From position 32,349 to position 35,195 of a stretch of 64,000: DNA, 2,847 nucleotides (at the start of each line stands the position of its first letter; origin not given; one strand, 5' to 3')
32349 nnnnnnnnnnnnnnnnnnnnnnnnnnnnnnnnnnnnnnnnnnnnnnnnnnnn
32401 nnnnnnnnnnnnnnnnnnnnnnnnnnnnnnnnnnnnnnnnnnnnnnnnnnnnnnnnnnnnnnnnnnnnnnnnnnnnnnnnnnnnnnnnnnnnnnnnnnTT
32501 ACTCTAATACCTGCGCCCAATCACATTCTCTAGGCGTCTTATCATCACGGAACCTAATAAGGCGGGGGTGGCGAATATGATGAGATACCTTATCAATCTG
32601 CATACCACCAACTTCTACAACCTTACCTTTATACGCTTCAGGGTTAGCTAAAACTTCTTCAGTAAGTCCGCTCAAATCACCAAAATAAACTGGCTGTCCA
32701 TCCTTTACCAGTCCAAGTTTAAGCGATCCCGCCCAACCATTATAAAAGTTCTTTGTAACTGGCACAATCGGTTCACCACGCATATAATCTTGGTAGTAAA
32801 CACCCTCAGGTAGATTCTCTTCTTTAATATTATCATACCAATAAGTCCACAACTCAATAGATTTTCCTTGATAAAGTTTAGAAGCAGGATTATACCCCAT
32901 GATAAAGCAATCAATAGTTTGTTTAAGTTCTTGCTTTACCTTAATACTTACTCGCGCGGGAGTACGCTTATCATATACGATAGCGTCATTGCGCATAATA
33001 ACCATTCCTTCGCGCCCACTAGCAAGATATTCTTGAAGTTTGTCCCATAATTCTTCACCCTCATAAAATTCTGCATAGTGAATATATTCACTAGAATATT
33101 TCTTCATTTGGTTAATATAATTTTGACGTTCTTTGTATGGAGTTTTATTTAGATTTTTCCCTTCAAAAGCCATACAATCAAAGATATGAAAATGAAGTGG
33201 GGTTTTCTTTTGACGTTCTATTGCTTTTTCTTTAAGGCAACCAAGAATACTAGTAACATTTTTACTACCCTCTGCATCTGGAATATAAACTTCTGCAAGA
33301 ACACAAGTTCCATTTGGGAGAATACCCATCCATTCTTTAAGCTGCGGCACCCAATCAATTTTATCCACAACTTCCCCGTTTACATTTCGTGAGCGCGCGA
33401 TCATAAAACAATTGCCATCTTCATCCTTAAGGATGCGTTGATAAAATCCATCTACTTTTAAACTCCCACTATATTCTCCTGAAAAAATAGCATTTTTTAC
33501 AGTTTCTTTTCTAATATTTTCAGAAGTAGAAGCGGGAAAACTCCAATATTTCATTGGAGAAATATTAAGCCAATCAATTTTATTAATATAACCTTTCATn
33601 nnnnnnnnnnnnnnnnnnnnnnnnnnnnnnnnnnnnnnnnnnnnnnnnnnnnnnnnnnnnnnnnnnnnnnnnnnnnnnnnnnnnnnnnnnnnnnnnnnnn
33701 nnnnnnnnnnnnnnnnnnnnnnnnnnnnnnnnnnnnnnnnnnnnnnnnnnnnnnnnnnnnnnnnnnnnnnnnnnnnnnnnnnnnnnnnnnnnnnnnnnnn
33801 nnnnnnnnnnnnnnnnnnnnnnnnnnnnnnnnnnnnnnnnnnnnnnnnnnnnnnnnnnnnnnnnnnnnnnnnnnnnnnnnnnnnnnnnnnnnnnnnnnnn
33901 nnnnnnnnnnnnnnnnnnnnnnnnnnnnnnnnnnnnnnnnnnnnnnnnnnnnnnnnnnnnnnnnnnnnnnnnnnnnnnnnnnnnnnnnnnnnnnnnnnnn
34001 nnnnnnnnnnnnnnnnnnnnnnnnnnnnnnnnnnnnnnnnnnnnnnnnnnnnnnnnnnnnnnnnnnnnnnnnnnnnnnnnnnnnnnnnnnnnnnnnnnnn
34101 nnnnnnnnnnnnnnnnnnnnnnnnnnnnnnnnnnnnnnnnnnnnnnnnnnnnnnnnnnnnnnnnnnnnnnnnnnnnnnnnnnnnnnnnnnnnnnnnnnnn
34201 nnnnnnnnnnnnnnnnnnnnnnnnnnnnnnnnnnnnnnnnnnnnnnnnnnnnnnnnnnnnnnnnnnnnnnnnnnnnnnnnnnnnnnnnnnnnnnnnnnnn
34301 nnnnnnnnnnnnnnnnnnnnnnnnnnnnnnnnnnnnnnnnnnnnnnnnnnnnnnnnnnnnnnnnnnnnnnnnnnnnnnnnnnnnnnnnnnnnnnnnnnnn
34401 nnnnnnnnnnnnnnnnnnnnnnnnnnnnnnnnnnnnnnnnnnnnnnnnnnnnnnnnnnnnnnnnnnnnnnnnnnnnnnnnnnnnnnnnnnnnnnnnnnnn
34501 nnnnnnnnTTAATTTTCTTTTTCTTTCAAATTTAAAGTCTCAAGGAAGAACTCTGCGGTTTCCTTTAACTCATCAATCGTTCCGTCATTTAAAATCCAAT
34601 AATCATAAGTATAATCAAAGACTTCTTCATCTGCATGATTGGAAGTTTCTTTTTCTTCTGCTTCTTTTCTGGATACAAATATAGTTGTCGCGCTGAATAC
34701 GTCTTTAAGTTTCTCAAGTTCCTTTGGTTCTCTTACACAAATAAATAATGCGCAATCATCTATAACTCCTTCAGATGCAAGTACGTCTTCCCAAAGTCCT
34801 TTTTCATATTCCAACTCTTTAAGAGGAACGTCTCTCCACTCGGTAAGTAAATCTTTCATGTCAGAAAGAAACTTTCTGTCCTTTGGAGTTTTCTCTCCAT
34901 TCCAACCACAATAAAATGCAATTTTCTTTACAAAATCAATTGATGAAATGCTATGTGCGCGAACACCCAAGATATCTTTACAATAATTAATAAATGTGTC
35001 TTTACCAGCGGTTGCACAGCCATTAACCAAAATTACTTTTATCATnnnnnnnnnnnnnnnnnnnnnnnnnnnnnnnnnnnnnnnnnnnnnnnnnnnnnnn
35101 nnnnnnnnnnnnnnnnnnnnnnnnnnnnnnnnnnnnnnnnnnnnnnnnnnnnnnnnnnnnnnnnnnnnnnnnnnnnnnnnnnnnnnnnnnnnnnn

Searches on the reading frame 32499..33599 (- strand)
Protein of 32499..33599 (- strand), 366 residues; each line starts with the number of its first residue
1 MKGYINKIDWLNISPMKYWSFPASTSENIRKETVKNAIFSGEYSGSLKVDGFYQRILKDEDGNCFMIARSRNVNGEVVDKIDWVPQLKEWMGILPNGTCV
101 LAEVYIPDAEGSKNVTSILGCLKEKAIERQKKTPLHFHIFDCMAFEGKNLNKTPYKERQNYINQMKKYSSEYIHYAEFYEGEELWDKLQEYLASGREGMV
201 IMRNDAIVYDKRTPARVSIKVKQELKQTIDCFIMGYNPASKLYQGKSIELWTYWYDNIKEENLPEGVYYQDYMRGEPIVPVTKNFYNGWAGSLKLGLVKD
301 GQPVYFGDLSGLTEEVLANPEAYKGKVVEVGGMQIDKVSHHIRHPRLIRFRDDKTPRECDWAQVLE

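Call 3: search_protein_families(library=pfam, proteins=[window:32499-33599:-], max_evalue=0.01)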
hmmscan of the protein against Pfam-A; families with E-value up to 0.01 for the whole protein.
window:32499-33599:- (366 aa): 3 families
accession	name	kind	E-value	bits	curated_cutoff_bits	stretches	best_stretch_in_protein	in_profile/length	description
PF01068.26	DNA_ligase_A_M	-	4.2e-13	49.9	26.2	1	46-222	25-204/204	ATP dependent DNA ligase domain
PF01331.24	mRNA_cap_enzyme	-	0.00024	21.4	29.6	0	125-164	85-119/194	mRNA capping enzyme, catalytic domain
PF04679.21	DNA_ligase_A_C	-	0.0055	17.5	27.5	0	327-354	68-94/94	ATP dependent DNA ligase C terminal region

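Call 4: search_protein_families(library=phrogs, proteins=[window:32499-33599:-], max_evalue=0.001)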
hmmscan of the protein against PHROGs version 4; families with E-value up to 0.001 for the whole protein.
window:32499-33599:- (366 aa): 1 family
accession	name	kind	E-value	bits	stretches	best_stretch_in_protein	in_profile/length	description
phrog_114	-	DNA, RNA and nucleotide metabolism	4.3e-29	102.6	1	35-355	235-502/634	ATP-dependent DNA ligase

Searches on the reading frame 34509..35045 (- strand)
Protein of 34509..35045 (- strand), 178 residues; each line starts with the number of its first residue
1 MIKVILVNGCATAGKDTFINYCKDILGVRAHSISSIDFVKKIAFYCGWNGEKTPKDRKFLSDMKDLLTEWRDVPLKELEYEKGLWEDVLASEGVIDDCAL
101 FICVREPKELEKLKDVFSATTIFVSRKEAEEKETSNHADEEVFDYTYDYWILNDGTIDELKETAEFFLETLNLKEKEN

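Call 3: search_protein_families(library=pfam, proteins=[window:34509-35045:-], max_evalue=0.01)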
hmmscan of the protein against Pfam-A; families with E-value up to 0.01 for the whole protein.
window:34509-35045:- (178 aa): 1 family
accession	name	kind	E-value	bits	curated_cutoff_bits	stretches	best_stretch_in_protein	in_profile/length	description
PF21448.3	DNMK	-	8.2e-06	26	27.1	1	97-162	168-231/232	Deoxynucleotide monophosphate kinase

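Call 4: search_protein_families(library=phrogs, proteins=[window:34509-35045:-], max_evalue=0.001)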
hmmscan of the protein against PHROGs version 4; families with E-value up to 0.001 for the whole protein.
window:34509-35045:- (178 aa): 1 family
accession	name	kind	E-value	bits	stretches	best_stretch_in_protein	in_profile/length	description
phrog_139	-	other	3.5e-09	37.5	1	104-169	196-261/342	deoxynucleoside monophosphate kinase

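Call 28: search_dna_similar(query=window:34509-35045:-, collection=phages, mode=protein, max_rows=30, max_evalue=0.001)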
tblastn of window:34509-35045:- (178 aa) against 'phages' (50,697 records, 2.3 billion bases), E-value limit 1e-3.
Records with a match: 28; places in all: 28; records where one place covers at least 80% of the query: 28.
Best place of each record, by identity: <60% 28.
By first word of the organism name: Rhizobium 12; Enterocloster 6; Tenacibaculum 5; uncultured 2; Sinorhizobium 2; Bacteriophage 1.
By host as written in the record: - 3; Enterocloster bolteae DA473 3; Tenacibaculum maritimum 3; Enterocloster bolteae DA457 2; Tenacibaculum sp. 2; Rhizobium phaseoli BRASIL5 2; Sinorhizobium meliloti Ort11 2; Rhizobium etli Y2_6 2; and 6 more.
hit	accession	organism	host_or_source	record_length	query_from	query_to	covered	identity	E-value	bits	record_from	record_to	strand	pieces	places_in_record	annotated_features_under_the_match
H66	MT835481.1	Bacteriophage sp.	human fecal samples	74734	2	169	94%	39.9%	1e-26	110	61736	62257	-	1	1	record has no annotation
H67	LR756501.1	uncultured phage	metagenomic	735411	4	172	95%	34.7%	1e-17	85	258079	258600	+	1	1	record has no annotation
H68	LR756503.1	uncultured phage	metagenomic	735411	4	172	95%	34.7%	1e-17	85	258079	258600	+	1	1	record has no annotation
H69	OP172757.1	Enterocloster phage CB473P3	Enterocloster bolteae DA473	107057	1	171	96%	34.2%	7e-25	105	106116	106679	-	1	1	hypothetical protein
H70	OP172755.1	Enterocloster phage CB473P1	Enterocloster bolteae DA473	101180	1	171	96%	33.0%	4e-23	100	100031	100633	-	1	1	hypothetical protein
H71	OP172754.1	Enterocloster phage CB457P2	Enterocloster bolteae DA457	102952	1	171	96%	33.0%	4e-23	100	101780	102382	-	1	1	hypothetical protein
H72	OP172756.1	Enterocloster phage CB473P2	Enterocloster bolteae DA473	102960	1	171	96%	33.0%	4e-23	100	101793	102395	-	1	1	hypothetical protein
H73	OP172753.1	Enterocloster phage CB457P1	Enterocloster bolteae DA457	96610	1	171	96%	33.0%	2e-22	99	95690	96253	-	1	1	hypothetical protein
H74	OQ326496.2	Enterocloster phage PMBT24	Enterocloster bolteae Q14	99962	1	171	96%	32.8%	4e-24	103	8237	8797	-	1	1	deoxynucleoside monophosphate kinase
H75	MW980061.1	Rhizobium phage RHph_X2_30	Sinorhizobium americanum X2_30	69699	1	168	94%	33.3%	1e-8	59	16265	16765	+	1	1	hypothetical protein (x2)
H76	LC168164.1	Tenacibaculum phage pT24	Tenacibaculum sp.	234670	4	163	90%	32.4%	7e-4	45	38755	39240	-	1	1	hypothetical protein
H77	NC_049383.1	Tenacibaculum phage pT24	Tenacibaculum sp.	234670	4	163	90%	32.4%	7e-4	45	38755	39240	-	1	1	hypothetical protein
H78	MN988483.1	Rhizobium phage RHph_Y38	Rhizobium phaseoli BRASIL5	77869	1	178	100%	27.8%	4e-7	54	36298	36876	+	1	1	hypothetical protein (x2)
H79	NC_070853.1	Rhizobium phage RHph_Y38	Rhizobium phaseoli BRASIL5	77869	1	178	100%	27.8%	4e-7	54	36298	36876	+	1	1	hypothetical protein (x2)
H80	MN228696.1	Sinorhizobium phage ort11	Sinorhizobium meliloti Ort11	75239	1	167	94%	29.2%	3e-8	58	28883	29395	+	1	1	hypothetical protein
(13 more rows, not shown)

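Call 84: search_protein_families(library=ncbifam, proteins=[window:34509-35045:-], max_evalue=0.01)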
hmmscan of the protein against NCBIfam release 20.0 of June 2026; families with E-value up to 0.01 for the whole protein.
window:34509-35045:- (178 aa): 0 families

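Call 111: search_solved_structures(query=window:34509-35045:-, max_evalue=0.1, show_alignments=1)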
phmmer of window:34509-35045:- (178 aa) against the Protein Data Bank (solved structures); distinct sequences matched with E-value up to 0.1: 0.

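Call 115: search_solved_structures(query=A5, max_evalue=1, show_alignments=1)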
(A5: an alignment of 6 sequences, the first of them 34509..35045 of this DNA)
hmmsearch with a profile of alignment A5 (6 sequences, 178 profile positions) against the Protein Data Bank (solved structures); distinct sequences matched with E-value up to 1: 8.
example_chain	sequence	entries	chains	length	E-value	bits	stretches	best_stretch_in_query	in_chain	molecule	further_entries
6c2u_A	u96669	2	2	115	0.00098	22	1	3-47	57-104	phosphate-loop protein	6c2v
3lw7_A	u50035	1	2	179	0.012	18.5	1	1-27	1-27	Adenylate kinase related protein (AdkA-like)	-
7bpn_A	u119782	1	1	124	0.026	17.4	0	77-124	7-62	NF7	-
3h0k_A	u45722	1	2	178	0.028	17.3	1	2-27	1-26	UPF0200 protein SSO1041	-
1nks_A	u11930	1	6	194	0.18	14.6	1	1-55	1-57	ADENYLATE KINASE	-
4a64_A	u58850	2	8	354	0.24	14.3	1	35-94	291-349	CULLIN-4B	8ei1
4xrp_A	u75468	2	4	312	0.41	13.5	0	2-85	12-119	Pnkp1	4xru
7ce2_A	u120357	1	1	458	0.58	13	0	90-124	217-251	Tetanus toxin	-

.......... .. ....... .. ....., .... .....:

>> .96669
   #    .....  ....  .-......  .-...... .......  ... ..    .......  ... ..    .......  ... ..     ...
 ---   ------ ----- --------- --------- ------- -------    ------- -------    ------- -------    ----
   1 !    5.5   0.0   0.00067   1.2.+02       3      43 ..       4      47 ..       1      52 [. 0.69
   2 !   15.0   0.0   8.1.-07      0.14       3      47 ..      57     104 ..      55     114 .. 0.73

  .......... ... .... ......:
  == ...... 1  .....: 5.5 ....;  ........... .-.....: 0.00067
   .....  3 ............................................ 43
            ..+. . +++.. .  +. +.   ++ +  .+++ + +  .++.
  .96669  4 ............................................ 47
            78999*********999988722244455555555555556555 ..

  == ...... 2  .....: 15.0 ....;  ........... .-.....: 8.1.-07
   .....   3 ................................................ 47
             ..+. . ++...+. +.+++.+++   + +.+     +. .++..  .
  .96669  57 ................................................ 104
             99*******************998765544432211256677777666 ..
